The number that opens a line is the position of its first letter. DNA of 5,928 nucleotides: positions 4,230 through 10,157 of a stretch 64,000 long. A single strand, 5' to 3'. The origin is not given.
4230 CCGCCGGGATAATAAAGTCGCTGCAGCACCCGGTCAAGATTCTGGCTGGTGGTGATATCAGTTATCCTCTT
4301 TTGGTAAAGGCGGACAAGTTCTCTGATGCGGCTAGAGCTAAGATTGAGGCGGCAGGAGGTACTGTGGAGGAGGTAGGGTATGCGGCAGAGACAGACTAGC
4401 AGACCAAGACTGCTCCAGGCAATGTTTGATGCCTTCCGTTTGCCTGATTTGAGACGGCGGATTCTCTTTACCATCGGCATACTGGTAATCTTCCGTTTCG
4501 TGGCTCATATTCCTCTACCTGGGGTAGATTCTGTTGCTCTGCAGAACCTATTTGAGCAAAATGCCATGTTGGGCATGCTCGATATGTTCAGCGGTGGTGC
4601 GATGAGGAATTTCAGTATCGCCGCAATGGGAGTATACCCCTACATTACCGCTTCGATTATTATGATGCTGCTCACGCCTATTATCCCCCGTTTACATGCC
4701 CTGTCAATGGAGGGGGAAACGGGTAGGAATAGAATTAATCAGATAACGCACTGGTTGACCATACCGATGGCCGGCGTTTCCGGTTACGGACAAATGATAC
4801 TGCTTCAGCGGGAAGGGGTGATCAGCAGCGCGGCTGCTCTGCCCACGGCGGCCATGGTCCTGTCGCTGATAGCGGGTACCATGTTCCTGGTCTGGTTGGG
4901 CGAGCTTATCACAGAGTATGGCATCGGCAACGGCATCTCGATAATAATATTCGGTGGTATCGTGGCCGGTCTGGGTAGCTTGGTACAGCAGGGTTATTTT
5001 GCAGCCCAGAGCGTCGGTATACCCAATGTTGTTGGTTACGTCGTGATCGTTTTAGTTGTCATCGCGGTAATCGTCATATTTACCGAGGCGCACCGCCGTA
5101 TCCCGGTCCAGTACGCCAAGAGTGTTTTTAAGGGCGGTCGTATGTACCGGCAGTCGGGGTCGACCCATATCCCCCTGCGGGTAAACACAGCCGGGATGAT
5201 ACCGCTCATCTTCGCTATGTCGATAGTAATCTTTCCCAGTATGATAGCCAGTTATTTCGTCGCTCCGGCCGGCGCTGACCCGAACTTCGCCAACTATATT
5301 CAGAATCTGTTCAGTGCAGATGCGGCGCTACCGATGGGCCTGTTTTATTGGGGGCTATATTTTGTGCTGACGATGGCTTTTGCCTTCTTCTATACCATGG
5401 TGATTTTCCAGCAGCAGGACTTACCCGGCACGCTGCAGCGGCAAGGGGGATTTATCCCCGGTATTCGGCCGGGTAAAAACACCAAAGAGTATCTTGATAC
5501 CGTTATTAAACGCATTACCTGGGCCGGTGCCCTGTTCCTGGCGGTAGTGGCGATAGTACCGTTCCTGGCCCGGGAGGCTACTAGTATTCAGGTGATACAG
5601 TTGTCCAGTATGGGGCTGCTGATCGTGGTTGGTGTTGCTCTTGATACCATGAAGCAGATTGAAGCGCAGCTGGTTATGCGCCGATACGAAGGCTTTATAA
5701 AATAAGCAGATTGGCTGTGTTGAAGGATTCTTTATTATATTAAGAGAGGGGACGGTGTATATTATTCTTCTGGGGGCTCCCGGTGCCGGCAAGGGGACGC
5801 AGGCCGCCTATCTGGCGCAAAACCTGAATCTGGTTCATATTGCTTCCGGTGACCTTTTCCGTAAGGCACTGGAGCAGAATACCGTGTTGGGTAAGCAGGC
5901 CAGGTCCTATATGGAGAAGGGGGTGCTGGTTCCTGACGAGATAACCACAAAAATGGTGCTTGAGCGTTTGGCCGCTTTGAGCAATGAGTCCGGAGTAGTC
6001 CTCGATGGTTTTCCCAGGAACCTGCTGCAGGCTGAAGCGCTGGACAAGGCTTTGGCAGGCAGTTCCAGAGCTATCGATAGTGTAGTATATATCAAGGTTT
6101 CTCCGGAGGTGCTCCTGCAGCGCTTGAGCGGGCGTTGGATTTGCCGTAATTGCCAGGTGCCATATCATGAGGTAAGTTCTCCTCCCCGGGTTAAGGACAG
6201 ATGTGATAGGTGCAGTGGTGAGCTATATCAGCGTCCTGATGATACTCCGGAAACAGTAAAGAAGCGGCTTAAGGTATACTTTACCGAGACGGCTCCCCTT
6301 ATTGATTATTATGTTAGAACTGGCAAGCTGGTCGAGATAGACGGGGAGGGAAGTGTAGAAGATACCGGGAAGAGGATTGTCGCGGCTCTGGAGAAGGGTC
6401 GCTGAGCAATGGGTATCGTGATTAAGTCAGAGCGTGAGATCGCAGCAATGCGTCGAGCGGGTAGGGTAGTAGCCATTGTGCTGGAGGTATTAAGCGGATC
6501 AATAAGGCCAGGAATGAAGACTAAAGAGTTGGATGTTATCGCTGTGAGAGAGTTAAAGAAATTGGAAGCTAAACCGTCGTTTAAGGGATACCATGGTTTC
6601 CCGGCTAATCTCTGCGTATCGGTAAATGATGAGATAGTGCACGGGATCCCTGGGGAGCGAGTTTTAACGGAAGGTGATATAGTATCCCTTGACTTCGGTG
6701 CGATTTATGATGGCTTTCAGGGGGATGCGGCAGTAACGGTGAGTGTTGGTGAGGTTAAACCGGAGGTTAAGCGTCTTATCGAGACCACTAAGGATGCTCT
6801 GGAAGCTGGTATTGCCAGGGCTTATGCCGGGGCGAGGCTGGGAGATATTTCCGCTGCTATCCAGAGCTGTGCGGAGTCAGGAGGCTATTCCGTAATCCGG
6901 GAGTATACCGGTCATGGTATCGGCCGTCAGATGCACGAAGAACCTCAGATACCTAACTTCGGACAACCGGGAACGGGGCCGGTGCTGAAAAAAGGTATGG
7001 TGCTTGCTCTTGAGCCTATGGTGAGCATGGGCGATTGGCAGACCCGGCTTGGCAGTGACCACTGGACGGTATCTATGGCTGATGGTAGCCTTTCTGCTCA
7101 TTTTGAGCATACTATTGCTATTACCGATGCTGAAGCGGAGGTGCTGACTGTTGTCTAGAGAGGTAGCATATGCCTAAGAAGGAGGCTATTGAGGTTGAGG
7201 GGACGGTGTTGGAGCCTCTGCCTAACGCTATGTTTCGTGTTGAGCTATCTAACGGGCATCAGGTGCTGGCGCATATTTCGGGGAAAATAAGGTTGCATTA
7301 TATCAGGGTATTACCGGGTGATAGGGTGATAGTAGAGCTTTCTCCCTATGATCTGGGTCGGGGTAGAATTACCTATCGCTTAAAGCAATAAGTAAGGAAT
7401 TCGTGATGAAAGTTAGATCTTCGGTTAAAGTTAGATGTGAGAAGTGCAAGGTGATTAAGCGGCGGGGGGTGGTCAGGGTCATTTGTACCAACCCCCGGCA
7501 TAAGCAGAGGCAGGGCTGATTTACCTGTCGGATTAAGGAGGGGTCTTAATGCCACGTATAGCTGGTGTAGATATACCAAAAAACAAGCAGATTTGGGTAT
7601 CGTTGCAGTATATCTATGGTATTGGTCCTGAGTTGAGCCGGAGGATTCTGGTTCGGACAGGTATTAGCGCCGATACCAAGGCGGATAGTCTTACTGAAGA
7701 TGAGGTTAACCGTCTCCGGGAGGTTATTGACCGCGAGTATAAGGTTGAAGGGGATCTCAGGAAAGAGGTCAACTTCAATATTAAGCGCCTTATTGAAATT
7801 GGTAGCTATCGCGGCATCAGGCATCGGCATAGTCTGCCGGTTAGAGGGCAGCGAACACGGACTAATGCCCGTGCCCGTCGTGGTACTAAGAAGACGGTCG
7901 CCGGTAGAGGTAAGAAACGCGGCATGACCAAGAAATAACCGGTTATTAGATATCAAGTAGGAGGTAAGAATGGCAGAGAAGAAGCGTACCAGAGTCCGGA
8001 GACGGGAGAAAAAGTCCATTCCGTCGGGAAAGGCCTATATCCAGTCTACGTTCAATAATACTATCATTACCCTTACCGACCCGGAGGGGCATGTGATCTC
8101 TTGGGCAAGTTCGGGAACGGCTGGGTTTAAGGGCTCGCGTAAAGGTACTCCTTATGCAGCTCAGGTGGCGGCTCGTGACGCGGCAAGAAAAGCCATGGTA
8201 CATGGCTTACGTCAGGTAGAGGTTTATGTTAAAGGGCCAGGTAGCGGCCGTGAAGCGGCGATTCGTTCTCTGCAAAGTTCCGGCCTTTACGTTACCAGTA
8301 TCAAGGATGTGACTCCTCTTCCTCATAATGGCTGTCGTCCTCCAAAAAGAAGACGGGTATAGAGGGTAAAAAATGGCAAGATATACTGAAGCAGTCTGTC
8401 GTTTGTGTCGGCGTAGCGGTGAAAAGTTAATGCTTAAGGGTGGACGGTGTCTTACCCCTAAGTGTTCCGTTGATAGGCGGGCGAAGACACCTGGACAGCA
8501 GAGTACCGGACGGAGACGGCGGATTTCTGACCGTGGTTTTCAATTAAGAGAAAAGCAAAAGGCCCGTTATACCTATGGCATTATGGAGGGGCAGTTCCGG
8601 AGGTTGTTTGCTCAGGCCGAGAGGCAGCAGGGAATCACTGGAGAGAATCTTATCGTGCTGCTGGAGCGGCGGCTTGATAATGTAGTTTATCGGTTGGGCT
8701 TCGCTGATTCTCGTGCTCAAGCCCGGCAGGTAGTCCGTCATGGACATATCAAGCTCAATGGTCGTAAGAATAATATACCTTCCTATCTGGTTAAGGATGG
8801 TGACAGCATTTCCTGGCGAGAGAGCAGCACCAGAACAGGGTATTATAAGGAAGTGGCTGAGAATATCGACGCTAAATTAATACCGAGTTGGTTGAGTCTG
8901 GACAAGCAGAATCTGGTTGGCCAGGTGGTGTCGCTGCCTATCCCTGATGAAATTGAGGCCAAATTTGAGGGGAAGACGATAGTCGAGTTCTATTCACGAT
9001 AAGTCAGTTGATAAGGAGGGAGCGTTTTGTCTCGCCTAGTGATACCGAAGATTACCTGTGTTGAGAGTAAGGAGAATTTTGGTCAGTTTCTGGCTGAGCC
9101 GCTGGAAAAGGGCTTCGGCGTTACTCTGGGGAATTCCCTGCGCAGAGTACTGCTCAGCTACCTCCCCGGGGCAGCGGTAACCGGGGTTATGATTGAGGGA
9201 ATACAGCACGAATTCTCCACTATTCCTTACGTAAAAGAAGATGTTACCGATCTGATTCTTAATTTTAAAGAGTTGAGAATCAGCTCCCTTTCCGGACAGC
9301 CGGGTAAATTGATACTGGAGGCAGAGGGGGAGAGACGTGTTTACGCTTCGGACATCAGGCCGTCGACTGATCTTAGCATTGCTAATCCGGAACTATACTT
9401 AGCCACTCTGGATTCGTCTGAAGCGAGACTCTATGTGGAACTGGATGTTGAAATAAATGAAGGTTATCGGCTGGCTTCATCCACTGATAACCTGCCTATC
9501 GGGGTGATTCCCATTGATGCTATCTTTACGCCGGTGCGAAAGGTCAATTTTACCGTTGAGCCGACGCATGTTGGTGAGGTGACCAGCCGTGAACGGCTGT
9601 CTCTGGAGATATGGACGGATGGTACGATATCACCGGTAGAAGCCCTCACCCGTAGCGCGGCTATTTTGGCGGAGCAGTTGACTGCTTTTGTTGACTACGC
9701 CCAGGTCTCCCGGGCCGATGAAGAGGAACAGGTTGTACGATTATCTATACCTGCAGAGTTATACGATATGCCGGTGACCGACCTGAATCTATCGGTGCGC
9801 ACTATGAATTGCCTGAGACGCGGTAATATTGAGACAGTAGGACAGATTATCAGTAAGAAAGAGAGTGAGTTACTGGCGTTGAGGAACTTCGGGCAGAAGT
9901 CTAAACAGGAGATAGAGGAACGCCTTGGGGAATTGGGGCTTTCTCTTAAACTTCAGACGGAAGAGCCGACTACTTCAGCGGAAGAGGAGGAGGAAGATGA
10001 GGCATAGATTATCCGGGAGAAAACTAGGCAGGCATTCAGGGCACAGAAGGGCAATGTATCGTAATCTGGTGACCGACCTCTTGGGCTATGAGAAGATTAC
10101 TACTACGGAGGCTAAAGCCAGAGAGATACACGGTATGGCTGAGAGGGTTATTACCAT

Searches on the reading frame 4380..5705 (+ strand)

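Call 37: search_protein_families(library=pfam, proteins=[window:4380-5705:+], max_evalue=0.00001)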
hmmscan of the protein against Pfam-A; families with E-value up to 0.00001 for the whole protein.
window:4380-5705:+ (441 aa): 1 family
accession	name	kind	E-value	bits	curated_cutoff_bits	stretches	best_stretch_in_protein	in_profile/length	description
PF00344.25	SecY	-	8.6e-93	311.5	32.2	1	79-424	1-306/306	SecY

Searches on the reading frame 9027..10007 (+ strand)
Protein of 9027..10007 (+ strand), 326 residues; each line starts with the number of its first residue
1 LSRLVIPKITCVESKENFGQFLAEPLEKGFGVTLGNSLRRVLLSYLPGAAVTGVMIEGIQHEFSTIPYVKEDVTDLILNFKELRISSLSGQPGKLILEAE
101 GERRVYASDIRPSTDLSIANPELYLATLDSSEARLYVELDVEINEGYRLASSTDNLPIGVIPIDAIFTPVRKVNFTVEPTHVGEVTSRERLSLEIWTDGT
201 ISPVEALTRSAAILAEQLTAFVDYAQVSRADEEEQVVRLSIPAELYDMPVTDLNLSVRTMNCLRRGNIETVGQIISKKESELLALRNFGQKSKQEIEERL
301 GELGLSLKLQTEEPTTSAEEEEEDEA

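Call 37: search_protein_families(library=pfam, proteins=[window:9027-10007:+], max_evalue=0.00001)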
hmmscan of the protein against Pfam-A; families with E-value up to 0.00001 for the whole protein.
window:9027-10007:+ (326 aa): 3 families
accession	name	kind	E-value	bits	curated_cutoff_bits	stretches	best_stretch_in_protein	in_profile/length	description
PF01000.31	RNA_pol_A_bac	-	3.5e-25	89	33.9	1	54-168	1-119/119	RNA polymerase Rpb3/RpoA insert domain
PF01193.29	RNA_pol_L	-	4.3e-22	78.1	24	1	24-218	1-74/74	RNA polymerase Rpb3/Rpb11 dimerisation domain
PF03118.21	RNA_pol_A_CTD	-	1.2e-20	73.5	23.8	1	244-301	9-66/67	Bacterial RNA polymerase, alpha chain C terminal domain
